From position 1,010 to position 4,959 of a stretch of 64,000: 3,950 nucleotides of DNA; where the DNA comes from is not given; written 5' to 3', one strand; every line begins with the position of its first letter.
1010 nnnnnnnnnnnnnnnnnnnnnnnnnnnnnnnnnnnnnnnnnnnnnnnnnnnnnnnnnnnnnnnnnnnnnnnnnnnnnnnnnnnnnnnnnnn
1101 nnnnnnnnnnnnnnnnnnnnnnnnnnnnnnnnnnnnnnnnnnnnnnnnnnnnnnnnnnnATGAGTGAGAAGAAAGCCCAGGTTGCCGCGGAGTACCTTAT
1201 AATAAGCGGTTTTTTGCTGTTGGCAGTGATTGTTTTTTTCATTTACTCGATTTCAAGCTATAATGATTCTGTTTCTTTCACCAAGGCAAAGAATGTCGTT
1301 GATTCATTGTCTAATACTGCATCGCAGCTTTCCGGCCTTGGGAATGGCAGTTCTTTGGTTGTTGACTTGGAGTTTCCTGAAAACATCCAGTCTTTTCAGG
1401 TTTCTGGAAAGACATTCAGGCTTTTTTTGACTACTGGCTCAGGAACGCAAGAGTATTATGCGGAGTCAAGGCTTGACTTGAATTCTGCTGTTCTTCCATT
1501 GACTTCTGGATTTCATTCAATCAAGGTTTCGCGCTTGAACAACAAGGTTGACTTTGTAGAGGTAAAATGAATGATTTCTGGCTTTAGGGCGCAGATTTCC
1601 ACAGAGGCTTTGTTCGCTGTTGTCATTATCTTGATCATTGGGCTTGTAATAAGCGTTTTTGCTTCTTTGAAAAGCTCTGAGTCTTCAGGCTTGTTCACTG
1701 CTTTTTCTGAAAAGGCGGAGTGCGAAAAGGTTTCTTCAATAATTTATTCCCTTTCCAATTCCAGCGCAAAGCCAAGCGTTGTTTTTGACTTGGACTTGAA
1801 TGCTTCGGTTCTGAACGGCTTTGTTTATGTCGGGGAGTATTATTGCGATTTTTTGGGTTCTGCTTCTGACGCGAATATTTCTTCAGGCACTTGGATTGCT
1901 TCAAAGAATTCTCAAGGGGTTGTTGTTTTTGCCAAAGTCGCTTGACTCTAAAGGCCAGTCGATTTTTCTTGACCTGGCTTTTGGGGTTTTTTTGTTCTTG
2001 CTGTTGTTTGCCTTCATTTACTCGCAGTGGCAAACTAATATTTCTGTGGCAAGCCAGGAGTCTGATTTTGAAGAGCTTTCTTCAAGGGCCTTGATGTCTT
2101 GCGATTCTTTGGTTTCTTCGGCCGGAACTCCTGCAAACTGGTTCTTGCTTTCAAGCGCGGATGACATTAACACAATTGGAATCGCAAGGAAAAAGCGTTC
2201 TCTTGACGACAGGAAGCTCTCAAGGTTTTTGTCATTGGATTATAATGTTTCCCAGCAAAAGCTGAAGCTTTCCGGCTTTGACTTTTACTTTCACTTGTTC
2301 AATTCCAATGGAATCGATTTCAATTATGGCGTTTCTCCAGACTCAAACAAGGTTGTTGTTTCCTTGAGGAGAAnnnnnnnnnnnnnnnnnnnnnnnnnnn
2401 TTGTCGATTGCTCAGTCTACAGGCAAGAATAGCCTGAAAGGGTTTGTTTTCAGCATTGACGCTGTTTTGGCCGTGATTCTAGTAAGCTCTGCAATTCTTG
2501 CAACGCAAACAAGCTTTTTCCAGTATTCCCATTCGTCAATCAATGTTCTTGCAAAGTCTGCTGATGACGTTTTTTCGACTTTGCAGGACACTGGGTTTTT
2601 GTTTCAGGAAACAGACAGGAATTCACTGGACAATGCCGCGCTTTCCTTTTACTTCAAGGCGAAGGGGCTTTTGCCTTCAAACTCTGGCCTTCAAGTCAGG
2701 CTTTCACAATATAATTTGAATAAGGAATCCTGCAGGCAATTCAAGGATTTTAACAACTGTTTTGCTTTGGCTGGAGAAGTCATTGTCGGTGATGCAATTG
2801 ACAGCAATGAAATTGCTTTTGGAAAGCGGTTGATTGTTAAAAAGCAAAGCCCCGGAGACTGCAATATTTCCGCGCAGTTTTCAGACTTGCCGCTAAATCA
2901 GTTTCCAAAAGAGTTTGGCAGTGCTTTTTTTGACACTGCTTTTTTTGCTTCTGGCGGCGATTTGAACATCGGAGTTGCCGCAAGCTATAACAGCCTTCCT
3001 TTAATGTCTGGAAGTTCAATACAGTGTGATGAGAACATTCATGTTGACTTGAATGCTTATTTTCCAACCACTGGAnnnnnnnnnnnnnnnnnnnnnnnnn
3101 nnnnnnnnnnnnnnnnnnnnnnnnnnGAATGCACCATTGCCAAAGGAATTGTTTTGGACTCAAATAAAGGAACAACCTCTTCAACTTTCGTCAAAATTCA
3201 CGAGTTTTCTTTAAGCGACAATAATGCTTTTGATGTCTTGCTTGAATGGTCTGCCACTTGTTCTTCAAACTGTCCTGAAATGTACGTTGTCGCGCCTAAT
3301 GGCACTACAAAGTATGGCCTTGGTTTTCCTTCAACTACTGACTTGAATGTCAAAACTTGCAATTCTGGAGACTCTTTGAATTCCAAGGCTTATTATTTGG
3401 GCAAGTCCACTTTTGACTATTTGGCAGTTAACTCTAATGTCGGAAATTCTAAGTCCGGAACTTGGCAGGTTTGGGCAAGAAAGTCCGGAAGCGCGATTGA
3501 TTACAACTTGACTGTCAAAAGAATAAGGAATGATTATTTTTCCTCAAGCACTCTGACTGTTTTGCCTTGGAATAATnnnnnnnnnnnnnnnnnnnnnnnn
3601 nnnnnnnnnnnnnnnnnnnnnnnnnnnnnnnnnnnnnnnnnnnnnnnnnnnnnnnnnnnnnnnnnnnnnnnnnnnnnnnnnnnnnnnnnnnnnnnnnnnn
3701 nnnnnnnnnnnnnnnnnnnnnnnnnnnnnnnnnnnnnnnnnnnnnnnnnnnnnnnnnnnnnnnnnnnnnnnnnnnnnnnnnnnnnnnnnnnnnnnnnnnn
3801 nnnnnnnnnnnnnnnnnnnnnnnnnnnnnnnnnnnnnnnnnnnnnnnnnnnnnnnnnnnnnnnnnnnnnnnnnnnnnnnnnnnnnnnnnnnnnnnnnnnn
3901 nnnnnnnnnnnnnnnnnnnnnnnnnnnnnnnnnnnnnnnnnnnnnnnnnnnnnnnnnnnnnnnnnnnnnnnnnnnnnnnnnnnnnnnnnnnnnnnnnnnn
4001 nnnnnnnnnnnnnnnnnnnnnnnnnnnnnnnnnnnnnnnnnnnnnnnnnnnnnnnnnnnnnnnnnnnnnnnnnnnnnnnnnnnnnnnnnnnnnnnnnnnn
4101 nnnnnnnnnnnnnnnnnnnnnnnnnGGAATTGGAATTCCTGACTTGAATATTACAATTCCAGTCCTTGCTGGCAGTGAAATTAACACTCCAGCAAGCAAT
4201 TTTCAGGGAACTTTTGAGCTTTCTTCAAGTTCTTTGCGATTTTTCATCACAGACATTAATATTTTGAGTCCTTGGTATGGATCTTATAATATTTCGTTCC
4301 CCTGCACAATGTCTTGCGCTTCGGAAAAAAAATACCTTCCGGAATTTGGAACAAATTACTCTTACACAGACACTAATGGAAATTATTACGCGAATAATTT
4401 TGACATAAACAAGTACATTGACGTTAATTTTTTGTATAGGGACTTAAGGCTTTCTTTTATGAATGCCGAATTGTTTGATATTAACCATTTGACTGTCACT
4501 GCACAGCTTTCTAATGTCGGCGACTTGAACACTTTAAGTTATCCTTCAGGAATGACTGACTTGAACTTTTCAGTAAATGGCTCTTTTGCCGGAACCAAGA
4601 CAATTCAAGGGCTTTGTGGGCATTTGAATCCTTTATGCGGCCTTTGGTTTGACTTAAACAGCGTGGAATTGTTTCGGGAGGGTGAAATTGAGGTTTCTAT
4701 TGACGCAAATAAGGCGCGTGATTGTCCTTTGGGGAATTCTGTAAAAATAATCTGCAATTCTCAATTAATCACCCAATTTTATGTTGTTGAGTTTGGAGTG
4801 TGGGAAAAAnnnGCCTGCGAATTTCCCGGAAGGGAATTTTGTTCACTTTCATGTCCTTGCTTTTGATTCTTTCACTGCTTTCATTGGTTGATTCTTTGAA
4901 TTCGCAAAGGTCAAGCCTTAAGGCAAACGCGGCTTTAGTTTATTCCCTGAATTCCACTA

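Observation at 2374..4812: ~800-aa prepilin-like protein carrying a vWA/MIDAS domain (TadG-like tip adhesin candidate)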

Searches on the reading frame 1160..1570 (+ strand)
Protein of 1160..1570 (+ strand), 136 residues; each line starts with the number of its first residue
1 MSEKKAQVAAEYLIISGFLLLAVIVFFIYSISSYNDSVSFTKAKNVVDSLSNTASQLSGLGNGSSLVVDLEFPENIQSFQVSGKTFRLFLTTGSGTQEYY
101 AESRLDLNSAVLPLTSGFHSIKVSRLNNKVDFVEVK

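Call 3: search_protein_families(library=pfam, proteins=[window:1160-1570:+], max_evalue=1)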
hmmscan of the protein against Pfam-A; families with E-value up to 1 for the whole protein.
window:1160-1570:+ (136 aa): 1 family
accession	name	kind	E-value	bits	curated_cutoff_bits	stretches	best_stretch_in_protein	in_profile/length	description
PF04021.17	Class_IIIsignal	-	0.00083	19.7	23.7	1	4-28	1-25/27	Class III signal peptide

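Call 4: search_protein_families(library=ncbifam, proteins=[window:1160-1570:+], max_evalue=1)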
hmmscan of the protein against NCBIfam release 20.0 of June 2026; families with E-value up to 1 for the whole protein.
window:1160-1570:+ (136 aa): 1 family
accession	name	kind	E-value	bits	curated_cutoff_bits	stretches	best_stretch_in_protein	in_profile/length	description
NF004375.0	PRK05740.1-6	equivalog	0.15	12.2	177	0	87-113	68-96/136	preprotein translocase subunit SecE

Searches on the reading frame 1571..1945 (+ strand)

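Call 3: search_protein_families(library=pfam, proteins=[window:1571-1945:+], max_evalue=1)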
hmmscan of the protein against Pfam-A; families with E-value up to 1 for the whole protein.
window:1571-1945:+ (124 aa): 2 families
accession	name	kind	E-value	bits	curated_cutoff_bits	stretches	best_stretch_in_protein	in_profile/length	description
PF20872.2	MalF_N_TM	-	0.047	13.9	24.3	1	12-32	26-46/48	MalF, N-terminal region, transmembrane helices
PF11446.13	DUF2897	-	0.17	12.2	25.2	1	17-37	7-27/54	Protein of unknown function (DUF2897)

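Call 4: search_protein_families(library=ncbifam, proteins=[window:1571-1945:+], max_evalue=1)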
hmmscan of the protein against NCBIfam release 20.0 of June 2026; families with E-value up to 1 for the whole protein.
window:1571-1945:+ (124 aa): 1 family
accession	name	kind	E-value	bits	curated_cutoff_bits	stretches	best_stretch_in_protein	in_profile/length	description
NF049880.1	FvfA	exception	0.11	12.9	130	1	12-55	7-49/130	Francisella virulence factor A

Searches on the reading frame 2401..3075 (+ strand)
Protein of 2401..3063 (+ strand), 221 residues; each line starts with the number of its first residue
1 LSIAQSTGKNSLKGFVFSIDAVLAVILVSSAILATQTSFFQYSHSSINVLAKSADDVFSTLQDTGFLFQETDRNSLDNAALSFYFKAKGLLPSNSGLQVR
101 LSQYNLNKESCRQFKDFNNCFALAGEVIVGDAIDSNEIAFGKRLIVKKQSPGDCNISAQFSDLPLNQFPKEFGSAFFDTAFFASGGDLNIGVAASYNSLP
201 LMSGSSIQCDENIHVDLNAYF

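Call 53: find_homologous_proteins(query=A4, max_evalue=0.00001)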
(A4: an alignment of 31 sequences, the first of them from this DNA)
Query A4 (31 sequences): 8000 candidates shared short words with the query, none scored E <= 0.00001.

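Call 69: search_protein_families(library=pfam, proteins=[window:2401-3063:+], max_evalue=10)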
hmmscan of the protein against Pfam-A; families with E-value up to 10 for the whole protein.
seq(221 aa): 0 families

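Call 89: search_solved_structures(query=A4, max_evalue=10, show_alignments=1)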
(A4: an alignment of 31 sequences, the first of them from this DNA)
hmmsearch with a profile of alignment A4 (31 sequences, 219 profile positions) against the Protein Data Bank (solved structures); distinct sequences matched with E-value up to 10: 9.
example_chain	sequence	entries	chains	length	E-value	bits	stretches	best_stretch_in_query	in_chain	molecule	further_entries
6ke6_B6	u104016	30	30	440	0.37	13.5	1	74-112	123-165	U3 small nucleolar RNA-associated protein 6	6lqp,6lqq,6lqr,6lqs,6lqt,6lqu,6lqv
7suk_LP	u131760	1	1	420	0.41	13.4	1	74-112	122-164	U3 small nucleolar RNA-associated protein 6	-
6nd4_P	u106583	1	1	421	0.41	13.4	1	74-112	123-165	Utp6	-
5wlc_LP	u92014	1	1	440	0.44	13.3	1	74-112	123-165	Utp6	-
4apw_A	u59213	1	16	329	0.65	12.7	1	39-94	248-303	ALP12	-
2efr_A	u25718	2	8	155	0.96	12.2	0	67-101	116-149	General control protein GCN4 and Tropomyosin 1 alpha chain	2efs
5apt_A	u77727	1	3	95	1.2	11.9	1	57-101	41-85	GENERAL CONTROL PROTEIN GCN4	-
5apu_A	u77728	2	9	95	1.7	11.4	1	58-101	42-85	GENERAL CONTROL PROTEIN GCN4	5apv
7txi_A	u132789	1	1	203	2.2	11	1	19-71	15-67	Probable flagellin 1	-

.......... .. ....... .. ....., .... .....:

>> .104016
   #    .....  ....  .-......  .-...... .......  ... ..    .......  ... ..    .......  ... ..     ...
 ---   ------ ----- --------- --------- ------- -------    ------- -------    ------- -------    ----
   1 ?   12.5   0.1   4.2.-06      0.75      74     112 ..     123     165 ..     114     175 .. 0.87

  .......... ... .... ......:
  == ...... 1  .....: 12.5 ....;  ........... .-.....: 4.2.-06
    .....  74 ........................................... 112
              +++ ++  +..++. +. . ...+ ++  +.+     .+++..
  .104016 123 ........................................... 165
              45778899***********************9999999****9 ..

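Call 90: search_protein_families(library=pfam, alignment_id=A4, max_evalue=1)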
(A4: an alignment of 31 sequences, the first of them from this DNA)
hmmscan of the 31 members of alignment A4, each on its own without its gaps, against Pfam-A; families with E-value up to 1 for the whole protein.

A. member 1, seq(223 aa): 0 families

B. families by the number of members that match (of 31 scanned): 17 families
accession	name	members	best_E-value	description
PF09991.14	DUF2232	3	0.018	Predicted membrane protein (DUF2232)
PF23923.1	DUF7262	2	0.011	Family of unknown function (DUF7262)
PF07614.16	DUF1577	1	0.00022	Protein of unknown function (DUF1577)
PF00670.27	AdoHcyase_NAD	1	0.024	S-adenosyl-L-homocysteine hydrolase, NAD binding domain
PF11553.14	DUF3231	1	0.064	Protein of unknown function (DUF3231)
PF15646.12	Tox-REase-2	1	0.086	Restriction endonuclease fold toxin 2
PF03793.24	PASTA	1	0.1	PASTA domain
PF23521.1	YKL023C-A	1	0.13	YKL023C-A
PF08350.17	FilR1_middle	1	0.14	Methanogenesis regulatory protein FilR1, middle domain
PF10049.14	DUF2283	1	0.14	Protein of unknown function (DUF2283)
PF20766.2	DUF447_C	1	0.18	Protein of unknown function (DUF447)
PF14358.11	DUF4405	1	0.18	Domain of unknown function (DUF4405)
PF16736.11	sCache_like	1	0.19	Single Cache-like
PF04713.17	Pox_I5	1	0.21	Poxvirus protein I5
PF01644.23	Chitin_synth_1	1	0.22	Chitin synthase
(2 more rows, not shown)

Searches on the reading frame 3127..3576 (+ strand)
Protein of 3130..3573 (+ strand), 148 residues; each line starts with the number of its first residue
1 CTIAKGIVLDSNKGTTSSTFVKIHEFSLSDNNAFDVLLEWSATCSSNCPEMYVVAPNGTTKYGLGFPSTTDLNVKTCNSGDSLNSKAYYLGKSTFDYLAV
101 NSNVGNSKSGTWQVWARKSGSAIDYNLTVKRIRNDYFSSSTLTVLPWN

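Call 69: search_protein_families(library=pfam, proteins=[window:3130-3573:+], max_evalue=10)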
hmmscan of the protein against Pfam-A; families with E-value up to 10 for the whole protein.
seq(148 aa): 0 families

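Call 81: search_solved_structures(query=A8, max_evalue=10, show_alignments=2)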
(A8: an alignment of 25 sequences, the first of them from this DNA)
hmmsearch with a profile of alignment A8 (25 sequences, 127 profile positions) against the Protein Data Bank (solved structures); distinct sequences matched with E-value up to 10: 2.
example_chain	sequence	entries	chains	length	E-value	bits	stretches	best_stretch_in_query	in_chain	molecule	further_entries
5fax_A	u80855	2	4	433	0.00094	22.8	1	29-112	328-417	Subtilase SubHal from Bacillus halmapalus | Enzyme subtilase SubHal from Bacillus halmapalus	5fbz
4bct_A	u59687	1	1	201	0.69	13.5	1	28-74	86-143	THAUMATIN-LIKE PROTEIN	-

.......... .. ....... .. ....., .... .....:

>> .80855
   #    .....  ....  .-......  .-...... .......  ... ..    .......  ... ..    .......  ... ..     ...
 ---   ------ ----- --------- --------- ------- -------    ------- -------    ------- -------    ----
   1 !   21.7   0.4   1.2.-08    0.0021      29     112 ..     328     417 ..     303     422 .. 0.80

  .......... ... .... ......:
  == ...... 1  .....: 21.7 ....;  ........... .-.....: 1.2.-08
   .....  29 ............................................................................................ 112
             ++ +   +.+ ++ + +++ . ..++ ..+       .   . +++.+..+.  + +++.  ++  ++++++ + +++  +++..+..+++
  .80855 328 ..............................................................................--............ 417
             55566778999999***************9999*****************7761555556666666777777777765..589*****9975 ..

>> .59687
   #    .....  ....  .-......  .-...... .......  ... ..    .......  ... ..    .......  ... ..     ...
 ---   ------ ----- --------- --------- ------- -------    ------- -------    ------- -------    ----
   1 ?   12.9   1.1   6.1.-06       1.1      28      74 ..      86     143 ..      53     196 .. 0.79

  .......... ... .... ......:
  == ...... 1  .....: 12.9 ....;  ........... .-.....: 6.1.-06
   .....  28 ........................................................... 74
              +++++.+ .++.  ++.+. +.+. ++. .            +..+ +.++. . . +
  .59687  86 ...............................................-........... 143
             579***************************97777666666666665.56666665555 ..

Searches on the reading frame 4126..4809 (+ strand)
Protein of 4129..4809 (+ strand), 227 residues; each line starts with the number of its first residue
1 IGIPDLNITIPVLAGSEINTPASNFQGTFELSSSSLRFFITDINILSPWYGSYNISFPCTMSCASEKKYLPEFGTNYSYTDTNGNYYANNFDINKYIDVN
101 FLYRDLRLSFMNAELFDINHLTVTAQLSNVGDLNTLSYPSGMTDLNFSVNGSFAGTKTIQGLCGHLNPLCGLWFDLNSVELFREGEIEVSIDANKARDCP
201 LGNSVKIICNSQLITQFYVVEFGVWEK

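Call 69: search_protein_families(library=pfam, proteins=[window:4129-4809:+], max_evalue=10)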
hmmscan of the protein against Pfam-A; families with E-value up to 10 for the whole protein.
seq(227 aa): 1 family
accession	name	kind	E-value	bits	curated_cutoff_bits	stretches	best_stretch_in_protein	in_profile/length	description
PF07705.17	CARDB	-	0.033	14.8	22.7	1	109-162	9-57/101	CARDB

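Call 83: search_solved_structures(query=A9, max_evalue=10, show_alignments=2)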
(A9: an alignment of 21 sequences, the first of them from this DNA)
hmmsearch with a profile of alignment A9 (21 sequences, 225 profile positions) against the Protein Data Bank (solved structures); distinct sequences matched with E-value up to 10: 5.
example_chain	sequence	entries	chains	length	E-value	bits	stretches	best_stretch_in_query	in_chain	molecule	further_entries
3idu_A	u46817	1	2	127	0.0001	25.1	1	94-203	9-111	Uncharacterized protein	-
2kl6_A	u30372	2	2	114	0.0012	21.6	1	102-203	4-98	Uncharacterized protein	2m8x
2kut_A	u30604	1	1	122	0.0019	21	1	103-203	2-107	Uncharacterized protein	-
7fy1_A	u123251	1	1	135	0.54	13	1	103-204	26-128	Fatty acid-binding protein 9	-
7ms2_A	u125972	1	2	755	1.4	11.6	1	77-151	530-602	Thermostable beta-glucosidase B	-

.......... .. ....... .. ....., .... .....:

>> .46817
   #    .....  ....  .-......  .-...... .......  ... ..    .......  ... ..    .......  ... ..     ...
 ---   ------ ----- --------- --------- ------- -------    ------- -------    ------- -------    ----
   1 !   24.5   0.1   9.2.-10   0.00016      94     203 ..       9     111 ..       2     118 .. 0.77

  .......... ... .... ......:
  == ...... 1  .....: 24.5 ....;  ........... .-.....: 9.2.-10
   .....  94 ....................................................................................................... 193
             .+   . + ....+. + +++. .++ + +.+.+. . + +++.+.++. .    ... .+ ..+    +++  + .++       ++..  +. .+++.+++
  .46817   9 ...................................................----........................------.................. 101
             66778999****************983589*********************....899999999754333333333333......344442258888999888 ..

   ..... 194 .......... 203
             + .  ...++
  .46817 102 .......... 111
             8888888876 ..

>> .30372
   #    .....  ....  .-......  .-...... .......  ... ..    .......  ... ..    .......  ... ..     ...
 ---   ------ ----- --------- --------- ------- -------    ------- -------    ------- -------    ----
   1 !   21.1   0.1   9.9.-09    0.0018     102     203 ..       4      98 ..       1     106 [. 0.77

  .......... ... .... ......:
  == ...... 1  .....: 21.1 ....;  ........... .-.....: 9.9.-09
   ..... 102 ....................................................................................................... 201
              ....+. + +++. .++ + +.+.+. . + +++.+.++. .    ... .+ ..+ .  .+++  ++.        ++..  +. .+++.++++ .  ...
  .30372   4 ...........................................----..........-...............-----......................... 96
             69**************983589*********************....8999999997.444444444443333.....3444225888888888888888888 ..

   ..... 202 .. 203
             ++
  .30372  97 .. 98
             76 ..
